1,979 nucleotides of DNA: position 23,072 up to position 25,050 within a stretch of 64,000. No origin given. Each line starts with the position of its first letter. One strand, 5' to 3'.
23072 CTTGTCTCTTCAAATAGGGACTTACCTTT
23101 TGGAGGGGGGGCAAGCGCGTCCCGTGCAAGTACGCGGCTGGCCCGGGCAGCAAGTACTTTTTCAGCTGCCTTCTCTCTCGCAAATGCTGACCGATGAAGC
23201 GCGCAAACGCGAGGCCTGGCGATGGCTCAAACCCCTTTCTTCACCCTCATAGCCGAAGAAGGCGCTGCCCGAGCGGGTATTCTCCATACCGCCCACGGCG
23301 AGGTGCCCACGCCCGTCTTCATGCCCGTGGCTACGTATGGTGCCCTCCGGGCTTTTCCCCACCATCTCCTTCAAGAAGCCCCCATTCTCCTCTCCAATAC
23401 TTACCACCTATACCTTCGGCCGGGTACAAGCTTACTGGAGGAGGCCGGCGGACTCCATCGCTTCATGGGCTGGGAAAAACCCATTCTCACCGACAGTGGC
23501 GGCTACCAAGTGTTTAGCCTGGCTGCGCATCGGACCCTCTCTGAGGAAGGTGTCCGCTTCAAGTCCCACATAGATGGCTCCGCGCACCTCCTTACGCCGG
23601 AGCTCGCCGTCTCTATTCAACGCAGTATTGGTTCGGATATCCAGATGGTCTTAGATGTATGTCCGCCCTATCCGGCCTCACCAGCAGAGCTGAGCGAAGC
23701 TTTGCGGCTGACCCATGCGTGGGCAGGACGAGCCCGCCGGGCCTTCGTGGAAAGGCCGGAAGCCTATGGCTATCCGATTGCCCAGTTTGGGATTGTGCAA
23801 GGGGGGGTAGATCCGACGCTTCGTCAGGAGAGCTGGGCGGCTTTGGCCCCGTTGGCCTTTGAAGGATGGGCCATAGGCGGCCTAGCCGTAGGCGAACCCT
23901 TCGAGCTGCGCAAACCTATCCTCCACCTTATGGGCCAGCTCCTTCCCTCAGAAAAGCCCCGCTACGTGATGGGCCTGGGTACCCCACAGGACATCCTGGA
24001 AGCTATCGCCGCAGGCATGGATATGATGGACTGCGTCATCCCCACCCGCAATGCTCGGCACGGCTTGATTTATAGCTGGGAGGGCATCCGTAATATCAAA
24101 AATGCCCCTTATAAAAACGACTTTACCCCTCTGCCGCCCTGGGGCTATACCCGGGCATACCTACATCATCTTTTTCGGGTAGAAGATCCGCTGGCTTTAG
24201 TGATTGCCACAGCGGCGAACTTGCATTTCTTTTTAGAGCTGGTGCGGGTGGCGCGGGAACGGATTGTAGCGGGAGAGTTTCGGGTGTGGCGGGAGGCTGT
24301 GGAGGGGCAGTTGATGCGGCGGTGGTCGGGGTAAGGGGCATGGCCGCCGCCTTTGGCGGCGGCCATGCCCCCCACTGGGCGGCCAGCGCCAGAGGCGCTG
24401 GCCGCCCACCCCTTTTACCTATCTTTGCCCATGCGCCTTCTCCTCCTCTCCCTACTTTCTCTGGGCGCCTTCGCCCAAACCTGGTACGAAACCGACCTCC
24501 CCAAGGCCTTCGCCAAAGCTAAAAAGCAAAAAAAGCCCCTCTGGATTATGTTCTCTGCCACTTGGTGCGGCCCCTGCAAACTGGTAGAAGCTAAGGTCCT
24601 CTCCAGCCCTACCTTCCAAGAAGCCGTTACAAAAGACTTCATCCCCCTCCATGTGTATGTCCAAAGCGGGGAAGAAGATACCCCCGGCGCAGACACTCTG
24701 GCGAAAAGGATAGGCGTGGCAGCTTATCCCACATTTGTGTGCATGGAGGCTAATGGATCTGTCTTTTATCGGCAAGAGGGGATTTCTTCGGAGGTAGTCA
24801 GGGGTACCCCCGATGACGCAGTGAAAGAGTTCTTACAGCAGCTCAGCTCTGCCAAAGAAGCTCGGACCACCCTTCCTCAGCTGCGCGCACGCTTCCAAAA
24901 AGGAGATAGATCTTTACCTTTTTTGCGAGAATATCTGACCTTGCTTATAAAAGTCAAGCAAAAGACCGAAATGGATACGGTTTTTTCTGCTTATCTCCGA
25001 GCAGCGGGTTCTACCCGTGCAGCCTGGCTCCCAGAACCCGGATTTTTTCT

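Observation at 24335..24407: Two consecutive perfect GC-rich hairpins (17-bp and 13-14-bp stems) directly after the tgt stop codon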

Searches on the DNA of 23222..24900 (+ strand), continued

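Call 82: search_with_rna_model(model_id=R2, sources=[L011, L012, L013, L014, L015, L016, L017, L018, L019, L020, L021, L022, L023, L024, L025, L026, L027, L028, L029, L030, L031, L032, L033, L034, L035, L036, L037, L038, L039, L040, L041, L042, L043, L044, L045, L046, L047, L048, L049, L050, L051, L052, L053, L054, L055, L056, L057, L058, L059, L060, L061, L062, L063, L064, L065, L066, L067, L068, L069, L070, L071, L072, L073, L074, L075, L076, L077, L078, L079, L080, L081, L082, L083, L084, L085, L086, L087, L088, L089, L090], filters=default, max_evalue=1)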
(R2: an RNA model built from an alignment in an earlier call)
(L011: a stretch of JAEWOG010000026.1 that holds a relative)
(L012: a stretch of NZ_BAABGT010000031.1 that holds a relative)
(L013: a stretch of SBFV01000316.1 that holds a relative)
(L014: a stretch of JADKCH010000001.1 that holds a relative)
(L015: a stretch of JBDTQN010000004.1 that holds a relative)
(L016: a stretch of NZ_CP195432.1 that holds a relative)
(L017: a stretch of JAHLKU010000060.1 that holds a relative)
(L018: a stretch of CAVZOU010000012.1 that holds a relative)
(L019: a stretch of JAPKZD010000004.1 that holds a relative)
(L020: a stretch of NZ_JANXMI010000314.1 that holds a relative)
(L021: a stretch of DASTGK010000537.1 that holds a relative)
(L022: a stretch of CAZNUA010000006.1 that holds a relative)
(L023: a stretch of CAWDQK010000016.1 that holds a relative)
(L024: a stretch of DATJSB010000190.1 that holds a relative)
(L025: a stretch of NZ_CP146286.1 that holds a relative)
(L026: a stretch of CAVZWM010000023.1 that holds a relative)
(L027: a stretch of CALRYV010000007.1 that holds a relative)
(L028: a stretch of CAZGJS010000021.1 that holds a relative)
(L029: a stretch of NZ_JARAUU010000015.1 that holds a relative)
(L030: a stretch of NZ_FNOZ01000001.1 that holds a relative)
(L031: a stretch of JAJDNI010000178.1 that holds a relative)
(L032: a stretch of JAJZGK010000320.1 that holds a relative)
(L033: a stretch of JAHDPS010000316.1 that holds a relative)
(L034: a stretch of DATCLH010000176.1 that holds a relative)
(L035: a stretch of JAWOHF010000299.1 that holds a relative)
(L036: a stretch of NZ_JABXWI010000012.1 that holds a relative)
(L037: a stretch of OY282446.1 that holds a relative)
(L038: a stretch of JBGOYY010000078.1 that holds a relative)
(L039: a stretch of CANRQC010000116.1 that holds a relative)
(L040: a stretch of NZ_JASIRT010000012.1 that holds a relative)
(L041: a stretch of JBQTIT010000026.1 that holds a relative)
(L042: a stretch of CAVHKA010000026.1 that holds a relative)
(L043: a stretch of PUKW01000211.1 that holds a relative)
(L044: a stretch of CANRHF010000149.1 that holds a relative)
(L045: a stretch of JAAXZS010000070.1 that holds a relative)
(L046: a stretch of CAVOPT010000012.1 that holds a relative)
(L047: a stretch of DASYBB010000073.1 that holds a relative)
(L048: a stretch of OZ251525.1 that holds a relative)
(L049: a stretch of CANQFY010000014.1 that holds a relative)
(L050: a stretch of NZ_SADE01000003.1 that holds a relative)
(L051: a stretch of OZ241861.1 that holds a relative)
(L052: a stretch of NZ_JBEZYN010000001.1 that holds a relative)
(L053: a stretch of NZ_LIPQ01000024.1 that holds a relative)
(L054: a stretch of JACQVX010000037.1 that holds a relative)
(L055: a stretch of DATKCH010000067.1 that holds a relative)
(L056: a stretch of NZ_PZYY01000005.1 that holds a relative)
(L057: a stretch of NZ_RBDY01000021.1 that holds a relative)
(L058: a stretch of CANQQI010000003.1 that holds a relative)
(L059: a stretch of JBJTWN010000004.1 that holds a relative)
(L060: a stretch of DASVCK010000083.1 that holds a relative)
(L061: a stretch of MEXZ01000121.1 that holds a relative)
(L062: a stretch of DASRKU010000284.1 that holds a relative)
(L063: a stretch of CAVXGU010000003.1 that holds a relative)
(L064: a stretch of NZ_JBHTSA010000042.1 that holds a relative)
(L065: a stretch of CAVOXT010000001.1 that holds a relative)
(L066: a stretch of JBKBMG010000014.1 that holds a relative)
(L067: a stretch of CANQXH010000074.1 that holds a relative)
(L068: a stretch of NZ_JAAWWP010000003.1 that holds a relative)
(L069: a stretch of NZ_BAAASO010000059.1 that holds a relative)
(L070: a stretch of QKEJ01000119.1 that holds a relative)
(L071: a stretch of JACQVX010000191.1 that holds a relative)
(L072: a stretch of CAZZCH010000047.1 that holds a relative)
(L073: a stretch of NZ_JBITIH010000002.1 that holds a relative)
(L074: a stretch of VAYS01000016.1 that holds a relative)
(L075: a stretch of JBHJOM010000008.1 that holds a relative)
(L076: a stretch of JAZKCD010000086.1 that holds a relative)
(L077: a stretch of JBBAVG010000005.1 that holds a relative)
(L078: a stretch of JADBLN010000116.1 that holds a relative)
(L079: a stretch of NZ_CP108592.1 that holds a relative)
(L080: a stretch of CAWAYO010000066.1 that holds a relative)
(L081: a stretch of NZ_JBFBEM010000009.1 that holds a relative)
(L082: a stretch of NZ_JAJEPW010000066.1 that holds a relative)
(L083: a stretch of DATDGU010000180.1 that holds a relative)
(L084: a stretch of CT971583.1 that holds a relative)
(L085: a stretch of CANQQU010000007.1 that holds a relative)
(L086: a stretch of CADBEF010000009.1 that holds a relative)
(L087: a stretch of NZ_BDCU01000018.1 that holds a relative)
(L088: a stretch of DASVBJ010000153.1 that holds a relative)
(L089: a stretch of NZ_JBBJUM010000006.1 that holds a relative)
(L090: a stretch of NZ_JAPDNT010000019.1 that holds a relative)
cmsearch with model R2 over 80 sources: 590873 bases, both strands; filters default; matches with E-value up to 1: 17.
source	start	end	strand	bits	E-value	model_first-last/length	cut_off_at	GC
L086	4668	4705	-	20.1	0.044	1-43/43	no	0.71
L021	5442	5492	+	19.5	0.062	1-43/43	no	0.75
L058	5082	5106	+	19.1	0.08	10-34/43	no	0.76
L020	50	91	+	18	0.16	1-43/43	no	0.83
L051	3057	3093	+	16.5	0.4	6-38/43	no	0.84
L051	3060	3090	-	16.1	0.52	9-35/43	no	0.87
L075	5071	5101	+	16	0.55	1-43/43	no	0.68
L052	119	147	-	15.9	0.59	8-36/43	no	0.83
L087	4715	4757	-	15.8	0.61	1-43/43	no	0.72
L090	1403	1446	+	15.7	0.66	1-43/43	no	0.73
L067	1749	1785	-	15.7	0.68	1-43/43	no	0.59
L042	1290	1327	+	15.4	0.78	1-43/43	no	0.76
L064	237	280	-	15.4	0.78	1-43/43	no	0.8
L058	3716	3749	-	15.4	0.81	6-39/43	no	0.82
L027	4848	4895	+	15.3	0.85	1-43/43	no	0.73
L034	6691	6731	-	15.2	0.88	1-43/43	no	0.78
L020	1757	1781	+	15.2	0.9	1-43/43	no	0.88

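Call 84: search_with_rna_model(model_id=R1, sources=[L109, L107], filters=off, max_evalue=1)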
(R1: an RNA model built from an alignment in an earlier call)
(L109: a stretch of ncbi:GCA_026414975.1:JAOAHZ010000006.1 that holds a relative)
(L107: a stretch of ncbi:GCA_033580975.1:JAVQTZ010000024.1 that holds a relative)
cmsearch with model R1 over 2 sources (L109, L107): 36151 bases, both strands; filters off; matches with E-value up to 1: 3.
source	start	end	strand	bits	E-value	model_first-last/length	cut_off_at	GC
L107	1228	1270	+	51.5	2.5e-10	1-43/43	no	0.7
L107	1228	1270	-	41.5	6.1e-08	1-43/43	no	0.7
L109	7405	7447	+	19.2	0.014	1-43/43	no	0.56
